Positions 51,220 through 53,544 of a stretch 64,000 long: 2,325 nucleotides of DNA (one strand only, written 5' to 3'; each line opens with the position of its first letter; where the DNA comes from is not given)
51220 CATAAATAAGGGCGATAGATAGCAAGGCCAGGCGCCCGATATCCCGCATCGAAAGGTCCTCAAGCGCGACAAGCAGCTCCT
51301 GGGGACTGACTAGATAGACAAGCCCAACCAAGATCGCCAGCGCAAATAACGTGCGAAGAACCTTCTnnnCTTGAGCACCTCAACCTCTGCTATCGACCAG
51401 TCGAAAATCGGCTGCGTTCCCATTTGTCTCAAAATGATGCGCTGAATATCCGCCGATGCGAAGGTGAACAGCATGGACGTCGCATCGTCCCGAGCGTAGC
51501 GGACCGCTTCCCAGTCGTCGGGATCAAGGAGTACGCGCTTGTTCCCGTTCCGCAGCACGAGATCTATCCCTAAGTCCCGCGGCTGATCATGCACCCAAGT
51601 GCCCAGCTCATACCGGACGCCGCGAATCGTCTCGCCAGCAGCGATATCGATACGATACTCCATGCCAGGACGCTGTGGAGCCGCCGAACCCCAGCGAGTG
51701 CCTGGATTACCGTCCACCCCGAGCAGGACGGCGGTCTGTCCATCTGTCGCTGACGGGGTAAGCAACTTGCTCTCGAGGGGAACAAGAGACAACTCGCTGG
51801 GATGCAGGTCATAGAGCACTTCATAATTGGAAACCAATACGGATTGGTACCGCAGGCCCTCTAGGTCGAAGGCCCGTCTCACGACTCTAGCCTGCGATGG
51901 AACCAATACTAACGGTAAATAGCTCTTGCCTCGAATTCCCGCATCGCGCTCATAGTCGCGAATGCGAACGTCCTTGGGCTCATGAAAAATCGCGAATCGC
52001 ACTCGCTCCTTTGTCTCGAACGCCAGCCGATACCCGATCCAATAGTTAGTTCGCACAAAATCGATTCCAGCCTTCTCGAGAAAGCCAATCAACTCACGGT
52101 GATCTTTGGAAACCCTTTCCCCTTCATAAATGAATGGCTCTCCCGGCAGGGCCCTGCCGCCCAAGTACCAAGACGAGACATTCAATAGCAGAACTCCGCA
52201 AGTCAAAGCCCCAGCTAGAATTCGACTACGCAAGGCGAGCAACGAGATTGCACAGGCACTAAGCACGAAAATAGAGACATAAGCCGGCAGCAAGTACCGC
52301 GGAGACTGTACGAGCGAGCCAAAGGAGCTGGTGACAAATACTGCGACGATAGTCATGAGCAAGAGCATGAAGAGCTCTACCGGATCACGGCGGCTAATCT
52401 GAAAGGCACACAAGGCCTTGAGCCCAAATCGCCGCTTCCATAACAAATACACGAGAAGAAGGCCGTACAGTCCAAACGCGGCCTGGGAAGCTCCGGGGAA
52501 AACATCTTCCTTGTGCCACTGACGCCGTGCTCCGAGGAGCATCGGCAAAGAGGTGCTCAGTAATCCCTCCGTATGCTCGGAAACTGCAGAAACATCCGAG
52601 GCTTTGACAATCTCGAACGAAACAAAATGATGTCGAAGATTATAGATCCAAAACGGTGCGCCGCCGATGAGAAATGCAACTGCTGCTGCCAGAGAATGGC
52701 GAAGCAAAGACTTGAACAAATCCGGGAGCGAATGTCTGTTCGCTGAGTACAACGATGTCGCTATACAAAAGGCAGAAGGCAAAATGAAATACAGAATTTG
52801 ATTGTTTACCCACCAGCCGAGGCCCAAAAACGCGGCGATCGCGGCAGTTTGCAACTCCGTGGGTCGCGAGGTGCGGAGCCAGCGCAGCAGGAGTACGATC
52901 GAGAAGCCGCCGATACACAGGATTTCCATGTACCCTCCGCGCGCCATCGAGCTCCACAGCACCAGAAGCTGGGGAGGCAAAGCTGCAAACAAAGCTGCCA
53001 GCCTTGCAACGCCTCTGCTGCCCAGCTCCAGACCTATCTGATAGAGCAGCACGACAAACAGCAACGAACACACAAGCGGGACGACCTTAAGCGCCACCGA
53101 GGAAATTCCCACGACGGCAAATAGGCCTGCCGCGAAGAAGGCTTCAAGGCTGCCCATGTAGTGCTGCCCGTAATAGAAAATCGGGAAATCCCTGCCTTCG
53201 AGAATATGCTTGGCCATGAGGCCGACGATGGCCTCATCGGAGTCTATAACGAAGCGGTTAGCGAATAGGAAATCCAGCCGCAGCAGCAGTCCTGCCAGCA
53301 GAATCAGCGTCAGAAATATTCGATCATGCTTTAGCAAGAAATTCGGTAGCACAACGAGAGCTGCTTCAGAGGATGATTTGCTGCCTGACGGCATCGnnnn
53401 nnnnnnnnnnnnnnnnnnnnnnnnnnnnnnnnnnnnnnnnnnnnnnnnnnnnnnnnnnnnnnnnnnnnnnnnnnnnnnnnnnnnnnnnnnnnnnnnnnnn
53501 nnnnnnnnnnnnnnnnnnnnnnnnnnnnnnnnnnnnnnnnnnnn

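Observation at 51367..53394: GT-C membrane glycosyltransferase carrying a C-terminal discoidin (F5/8 type C) domain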

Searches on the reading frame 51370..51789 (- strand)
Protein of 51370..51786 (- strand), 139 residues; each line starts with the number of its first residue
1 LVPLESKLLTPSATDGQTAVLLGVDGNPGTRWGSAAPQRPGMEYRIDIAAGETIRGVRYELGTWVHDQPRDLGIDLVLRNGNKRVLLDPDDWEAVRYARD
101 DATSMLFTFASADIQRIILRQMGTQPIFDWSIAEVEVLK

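Call 34: search_protein_families(library=pfam, proteins=[window:51370-51786:-], max_evalue=10)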
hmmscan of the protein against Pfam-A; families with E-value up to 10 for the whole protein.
seq(139 aa): 1 family
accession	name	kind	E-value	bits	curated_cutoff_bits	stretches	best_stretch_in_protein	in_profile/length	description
PF00754.31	F5_F8_type_C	-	0.021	15.4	28.2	1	15-61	9-54/127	F5/8 type C domain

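Call 56: search_solved_structures(query=A2, max_evalue=1, show_alignments=4)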
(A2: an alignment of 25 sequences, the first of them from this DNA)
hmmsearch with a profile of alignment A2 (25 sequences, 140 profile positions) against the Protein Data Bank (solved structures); distinct sequences matched with E-value up to 1: 30.
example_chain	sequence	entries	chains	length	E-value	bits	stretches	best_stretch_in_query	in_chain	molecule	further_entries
7jnb_A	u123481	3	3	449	1.7e-07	34.4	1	15-127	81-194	F5/8 type C domain protein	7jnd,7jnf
7jfs_A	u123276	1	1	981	2e-06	30.9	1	15-127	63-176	F5/8 type C domain protein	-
2rva_A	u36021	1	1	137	2.8e-05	27.2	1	9-138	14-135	Glucanase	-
4zz5_A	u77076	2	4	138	2.9e-05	27.1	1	9-138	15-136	Glucanase/chitosanase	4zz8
4zy9_A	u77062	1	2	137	0.00048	23.2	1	16-84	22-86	Glucanase/chitosanase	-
2rv9_A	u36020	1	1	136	0.00062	22.8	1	16-84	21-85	Glucanase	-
4zxe_A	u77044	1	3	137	0.00064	22.8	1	16-84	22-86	Glucanase/Chitosanase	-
2zxq_A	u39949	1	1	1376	0.016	18.3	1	20-122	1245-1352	Endo-alpha-N-acetylgalactosaminidase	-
8ayr_A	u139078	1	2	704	0.017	18.2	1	4-61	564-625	Coagulation factor 5/8 type domain protein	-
4lks_A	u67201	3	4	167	0.024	17.7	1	8-61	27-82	Glycosyl hydrolase, family 31/fibronectin type III domain protein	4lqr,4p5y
7d29_A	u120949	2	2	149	0.049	16.7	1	11-59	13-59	AlyQ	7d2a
4a42_A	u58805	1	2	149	0.16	15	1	7-93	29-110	ALPHA-N-ACETYLGLUCOSAMINIDASE FAMILY PROTEIN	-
3uet_A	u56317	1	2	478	0.23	14.5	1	6-87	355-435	Alpha-1,3/4-fucosidase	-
3ues_A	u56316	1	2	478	0.23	14.5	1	6-87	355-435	Alpha-1,3/4-fucosidase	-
3mo4_A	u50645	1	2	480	0.23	14.5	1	6-87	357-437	Alpha-1,3/4-fucosidase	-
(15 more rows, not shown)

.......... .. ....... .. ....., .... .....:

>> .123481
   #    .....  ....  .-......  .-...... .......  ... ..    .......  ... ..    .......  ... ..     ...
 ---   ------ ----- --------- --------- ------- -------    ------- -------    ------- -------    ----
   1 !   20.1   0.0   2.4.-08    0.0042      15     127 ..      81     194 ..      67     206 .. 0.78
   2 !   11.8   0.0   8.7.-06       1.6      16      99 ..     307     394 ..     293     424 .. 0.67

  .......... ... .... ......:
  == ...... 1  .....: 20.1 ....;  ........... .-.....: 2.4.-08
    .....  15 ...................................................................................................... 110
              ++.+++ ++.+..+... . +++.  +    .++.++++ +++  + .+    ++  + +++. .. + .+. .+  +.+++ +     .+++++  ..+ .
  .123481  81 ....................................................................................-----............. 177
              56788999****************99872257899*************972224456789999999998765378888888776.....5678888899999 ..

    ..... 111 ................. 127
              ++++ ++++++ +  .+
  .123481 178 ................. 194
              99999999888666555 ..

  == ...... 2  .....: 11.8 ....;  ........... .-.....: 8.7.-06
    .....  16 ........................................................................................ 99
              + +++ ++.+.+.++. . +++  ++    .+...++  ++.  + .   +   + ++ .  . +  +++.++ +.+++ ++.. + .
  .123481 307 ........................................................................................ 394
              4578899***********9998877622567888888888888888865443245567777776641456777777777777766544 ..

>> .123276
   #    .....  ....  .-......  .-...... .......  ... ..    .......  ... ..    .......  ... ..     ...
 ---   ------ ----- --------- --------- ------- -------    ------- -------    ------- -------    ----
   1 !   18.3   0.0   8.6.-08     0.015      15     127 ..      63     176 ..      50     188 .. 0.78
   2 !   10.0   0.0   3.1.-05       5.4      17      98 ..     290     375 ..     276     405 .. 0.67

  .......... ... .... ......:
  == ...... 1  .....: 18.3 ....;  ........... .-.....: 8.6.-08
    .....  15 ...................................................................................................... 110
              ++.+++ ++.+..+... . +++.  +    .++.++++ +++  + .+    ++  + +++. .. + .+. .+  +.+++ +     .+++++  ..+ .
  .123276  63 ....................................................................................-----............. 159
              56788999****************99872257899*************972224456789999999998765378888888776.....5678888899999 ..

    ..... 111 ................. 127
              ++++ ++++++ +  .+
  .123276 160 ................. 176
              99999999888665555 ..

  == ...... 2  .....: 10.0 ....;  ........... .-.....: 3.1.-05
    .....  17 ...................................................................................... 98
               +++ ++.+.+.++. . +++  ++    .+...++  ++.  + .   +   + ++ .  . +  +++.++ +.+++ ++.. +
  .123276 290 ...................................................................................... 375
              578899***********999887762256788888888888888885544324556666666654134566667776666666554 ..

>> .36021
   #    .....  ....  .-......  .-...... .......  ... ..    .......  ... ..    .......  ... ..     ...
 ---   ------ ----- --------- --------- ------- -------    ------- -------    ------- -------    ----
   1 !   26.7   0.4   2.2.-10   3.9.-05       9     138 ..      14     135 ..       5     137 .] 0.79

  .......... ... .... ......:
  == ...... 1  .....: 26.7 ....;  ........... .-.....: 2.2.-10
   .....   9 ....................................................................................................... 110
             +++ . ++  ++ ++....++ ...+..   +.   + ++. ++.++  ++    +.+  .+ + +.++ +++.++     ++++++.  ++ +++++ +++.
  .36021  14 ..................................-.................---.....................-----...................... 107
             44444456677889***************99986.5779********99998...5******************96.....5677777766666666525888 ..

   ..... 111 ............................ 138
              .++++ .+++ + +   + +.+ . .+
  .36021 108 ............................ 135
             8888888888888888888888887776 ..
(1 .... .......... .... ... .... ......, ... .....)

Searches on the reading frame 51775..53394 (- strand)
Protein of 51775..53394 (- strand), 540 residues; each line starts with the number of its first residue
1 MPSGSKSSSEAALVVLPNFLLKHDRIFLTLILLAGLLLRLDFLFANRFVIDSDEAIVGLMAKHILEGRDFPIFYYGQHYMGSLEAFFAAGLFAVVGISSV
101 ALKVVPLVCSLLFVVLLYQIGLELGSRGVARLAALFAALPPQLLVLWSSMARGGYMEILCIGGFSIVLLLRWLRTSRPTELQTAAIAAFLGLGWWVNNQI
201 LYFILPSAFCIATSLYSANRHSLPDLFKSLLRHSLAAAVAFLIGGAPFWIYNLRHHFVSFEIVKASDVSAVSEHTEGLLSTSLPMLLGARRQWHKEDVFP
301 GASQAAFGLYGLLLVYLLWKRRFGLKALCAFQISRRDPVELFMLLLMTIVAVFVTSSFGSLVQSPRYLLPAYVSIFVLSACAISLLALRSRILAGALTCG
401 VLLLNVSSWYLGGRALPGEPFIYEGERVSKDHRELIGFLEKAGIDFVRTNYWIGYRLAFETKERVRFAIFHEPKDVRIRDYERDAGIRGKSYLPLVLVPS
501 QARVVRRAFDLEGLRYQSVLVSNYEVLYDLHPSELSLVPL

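Call 70: search_protein_representatives(protein=window:51775-53394:-)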
Query: 540 residues. Proteins with E-value up to 0.001 (for the whole library): 4990; up to 1e-10: 2859; up to 1e-30: 378. The best 150 are listed.
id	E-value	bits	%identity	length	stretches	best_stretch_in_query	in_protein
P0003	3.5e-197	672.7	57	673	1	10-537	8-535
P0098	5.7e-143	493.8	49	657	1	27-532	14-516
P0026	5.9e-143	493.8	48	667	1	23-534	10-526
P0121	1.2e-141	489.5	49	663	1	24-530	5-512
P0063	4.6e-141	487.5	46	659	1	27-537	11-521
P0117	9.5e-139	479.9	44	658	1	25-535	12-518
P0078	4.3e-138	477.8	51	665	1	22-527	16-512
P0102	6.9e-138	477.1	46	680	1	24-534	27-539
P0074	2.3e-137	475.4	47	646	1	23-530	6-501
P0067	2.4e-137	475.3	47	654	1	19-540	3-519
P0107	1.2e-136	472.9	47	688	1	29-528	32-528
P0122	1.5e-136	472.6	46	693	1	22-534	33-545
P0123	4.2e-136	471.2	44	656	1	21-531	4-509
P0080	1.0e-135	469.9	45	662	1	23-540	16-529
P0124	1.4e-131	456.2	46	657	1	27-530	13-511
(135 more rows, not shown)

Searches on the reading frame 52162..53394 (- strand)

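Call 34: search_protein_families(library=pfam, proteins=[window:52162-53394:-], max_evalue=10)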
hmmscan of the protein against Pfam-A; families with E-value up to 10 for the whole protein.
seq(411 aa): 3 families
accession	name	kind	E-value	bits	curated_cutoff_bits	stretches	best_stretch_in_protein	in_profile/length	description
PF18205.6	VPDSG-CTERM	-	1.5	9.2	25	1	277-292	10-25/26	VPDSG-CTERM motif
PF19617.4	DUF6122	-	2.9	8.9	27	1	17-61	19-62/102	Family of unknown function (DUF6122)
PF13231.12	PMT_2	-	4.8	7.8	26.1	1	85-229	7-140/160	Dolichyl-phosphate-mannose-protein mannosyltransferase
